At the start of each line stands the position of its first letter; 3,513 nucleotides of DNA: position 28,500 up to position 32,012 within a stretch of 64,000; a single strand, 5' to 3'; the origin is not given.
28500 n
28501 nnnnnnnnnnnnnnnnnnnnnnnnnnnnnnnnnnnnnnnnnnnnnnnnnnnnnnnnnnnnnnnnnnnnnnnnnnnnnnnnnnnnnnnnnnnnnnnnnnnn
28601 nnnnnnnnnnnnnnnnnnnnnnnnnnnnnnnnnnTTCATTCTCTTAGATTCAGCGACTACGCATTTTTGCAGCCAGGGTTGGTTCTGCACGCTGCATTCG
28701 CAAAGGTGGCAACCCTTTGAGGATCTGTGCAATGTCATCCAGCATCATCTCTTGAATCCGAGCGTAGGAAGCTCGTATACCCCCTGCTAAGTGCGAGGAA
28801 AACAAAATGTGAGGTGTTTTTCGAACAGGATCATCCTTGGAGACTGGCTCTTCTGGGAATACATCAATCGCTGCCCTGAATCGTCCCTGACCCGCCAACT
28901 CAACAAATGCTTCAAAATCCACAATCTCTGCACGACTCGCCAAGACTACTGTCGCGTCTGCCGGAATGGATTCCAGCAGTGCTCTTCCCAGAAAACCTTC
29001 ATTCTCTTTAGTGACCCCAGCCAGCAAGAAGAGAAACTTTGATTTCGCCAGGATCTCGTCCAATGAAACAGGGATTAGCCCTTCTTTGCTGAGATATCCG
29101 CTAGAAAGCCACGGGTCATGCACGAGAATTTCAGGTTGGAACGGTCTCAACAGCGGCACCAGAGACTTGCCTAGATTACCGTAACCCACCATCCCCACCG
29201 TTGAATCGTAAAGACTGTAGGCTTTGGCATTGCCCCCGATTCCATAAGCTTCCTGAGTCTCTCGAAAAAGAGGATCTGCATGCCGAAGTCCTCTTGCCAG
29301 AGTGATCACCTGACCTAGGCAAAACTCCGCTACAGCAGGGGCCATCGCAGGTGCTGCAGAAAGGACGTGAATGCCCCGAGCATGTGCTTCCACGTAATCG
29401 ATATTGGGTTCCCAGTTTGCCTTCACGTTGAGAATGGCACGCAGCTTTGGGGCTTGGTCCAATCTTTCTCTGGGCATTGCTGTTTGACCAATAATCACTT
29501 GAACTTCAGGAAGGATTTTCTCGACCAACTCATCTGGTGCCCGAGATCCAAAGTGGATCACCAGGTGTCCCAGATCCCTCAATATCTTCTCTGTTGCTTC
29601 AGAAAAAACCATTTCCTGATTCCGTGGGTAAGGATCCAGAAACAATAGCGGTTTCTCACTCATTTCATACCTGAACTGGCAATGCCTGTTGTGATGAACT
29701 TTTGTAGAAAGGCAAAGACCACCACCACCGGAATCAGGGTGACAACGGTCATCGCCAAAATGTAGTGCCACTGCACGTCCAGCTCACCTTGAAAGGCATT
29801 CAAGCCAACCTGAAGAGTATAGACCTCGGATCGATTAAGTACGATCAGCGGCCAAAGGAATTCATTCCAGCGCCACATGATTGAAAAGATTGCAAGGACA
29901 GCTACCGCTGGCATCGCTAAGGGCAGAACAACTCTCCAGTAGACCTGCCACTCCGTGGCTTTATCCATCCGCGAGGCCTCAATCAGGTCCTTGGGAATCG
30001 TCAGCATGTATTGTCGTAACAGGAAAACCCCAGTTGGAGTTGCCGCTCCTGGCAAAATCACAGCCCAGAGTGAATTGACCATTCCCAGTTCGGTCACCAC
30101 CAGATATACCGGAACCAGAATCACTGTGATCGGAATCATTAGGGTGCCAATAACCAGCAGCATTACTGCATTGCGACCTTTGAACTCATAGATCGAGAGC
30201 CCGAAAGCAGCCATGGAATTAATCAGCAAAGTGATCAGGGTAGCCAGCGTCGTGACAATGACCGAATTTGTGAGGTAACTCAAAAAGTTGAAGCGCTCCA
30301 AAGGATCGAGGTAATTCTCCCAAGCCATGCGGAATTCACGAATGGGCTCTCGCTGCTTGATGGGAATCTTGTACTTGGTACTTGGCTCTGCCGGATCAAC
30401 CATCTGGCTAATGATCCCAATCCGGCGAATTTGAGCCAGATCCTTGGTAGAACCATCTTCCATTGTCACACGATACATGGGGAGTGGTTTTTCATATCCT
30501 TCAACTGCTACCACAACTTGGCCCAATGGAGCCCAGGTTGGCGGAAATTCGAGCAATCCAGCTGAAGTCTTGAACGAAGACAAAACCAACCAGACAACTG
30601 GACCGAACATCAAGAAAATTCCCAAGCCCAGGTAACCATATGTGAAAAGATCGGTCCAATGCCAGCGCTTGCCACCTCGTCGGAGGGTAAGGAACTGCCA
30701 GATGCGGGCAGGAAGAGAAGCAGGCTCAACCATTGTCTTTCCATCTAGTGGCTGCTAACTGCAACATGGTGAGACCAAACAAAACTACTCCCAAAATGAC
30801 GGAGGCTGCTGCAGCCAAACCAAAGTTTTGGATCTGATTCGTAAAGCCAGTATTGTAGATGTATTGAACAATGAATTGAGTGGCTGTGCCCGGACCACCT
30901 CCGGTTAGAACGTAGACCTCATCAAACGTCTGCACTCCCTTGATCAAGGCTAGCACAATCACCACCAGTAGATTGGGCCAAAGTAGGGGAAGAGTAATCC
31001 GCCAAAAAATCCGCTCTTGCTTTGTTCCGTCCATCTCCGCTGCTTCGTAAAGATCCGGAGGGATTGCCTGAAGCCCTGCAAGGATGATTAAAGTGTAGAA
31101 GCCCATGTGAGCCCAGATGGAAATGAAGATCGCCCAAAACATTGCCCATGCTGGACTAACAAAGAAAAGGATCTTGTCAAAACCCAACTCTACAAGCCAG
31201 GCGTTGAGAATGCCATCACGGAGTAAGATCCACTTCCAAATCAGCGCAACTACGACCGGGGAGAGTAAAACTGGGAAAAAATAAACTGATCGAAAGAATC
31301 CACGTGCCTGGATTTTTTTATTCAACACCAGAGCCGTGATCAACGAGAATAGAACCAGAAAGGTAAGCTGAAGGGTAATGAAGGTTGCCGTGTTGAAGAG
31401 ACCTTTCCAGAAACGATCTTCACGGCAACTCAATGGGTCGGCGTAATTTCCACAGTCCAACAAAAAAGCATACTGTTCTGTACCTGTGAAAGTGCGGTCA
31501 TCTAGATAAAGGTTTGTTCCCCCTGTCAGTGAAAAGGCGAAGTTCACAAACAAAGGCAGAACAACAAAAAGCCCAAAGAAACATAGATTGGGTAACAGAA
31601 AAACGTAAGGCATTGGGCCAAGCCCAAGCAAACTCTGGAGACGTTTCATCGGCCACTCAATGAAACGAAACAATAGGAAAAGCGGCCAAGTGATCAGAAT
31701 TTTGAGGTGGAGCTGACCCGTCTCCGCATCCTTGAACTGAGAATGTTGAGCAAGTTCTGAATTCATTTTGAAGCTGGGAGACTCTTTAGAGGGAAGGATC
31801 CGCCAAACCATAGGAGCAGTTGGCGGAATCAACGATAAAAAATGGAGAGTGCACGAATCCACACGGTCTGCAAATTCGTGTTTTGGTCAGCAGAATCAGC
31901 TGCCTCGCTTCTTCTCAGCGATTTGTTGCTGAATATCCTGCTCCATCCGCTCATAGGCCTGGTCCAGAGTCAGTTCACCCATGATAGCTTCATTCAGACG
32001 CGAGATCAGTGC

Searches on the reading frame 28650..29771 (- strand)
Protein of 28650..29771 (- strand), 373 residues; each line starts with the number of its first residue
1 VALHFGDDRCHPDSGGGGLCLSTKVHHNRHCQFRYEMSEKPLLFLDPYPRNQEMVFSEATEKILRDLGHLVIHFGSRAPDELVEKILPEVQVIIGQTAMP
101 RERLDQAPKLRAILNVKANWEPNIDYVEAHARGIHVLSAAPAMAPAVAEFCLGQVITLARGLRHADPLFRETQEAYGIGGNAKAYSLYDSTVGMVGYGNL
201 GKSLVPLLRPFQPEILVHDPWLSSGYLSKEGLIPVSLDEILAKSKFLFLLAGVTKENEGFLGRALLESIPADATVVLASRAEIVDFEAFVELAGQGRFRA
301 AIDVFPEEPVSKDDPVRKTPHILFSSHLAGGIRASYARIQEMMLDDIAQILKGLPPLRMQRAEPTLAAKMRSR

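Call 68: search_protein_families(library=pfam, proteins=[window:28650-29771:-], max_evalue=0.00001)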
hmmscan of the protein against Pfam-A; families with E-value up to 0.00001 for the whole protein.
window:28650-29771:- (373 aa): 2 families
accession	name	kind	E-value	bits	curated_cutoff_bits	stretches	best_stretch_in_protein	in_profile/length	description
PF02826.25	2-Hacid_dh_C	-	5.1e-29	101.3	25.1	1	153-329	2-178/178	D-isomer specific 2-hydroxyacid dehydrogenase, NAD binding domain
PF00389.36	2-Hacid_dh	-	1.1e-06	28.8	24.6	1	58-355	9-128/134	D-isomer specific 2-hydroxyacid dehydrogenase, catalytic domain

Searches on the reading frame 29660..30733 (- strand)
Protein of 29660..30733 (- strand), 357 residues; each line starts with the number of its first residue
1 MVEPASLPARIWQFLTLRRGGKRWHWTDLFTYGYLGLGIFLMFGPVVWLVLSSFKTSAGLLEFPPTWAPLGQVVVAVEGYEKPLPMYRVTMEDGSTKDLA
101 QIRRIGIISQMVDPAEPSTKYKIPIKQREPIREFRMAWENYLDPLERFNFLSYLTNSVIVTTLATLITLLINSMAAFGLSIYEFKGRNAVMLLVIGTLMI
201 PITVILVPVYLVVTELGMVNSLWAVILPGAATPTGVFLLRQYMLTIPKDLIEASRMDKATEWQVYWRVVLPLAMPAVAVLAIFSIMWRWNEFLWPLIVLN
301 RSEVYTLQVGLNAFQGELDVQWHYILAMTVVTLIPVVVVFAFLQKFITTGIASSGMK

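Call 68: search_protein_families(library=pfam, proteins=[window:29660-30733:-], max_evalue=0.00001)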
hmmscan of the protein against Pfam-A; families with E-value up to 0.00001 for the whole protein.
window:29660-30733:- (357 aa): 1 family
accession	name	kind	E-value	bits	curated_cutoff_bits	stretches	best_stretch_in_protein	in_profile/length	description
PF00528.27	BPD_transp_1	-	1.7e-19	70.7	26.4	1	181-348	11-179/184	Binding-protein-dependent transport system inner membrane component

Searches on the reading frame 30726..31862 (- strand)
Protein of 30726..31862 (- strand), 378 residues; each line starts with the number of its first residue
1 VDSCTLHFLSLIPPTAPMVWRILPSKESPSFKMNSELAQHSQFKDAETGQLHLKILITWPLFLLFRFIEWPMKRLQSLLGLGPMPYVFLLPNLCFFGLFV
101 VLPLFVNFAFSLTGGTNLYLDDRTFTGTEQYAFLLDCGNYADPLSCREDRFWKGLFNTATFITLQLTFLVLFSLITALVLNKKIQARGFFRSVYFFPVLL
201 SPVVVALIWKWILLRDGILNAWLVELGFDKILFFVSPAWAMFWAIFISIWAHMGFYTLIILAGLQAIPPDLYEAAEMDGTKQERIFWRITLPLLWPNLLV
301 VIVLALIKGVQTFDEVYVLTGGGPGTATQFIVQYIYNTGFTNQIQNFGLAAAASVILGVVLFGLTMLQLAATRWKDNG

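Call 67: search_protein_families(library=pfam, proteins=[window:30726-31862:-], max_evalue=0.00001)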
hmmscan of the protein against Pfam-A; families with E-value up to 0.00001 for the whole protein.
window:30726-31862:- (378 aa): 1 family
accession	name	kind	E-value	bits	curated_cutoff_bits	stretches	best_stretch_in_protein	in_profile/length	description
PF00528.27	BPD_transp_1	-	5.1e-19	69.2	26.4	1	170-363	2-172/184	Binding-protein-dependent transport system inner membrane component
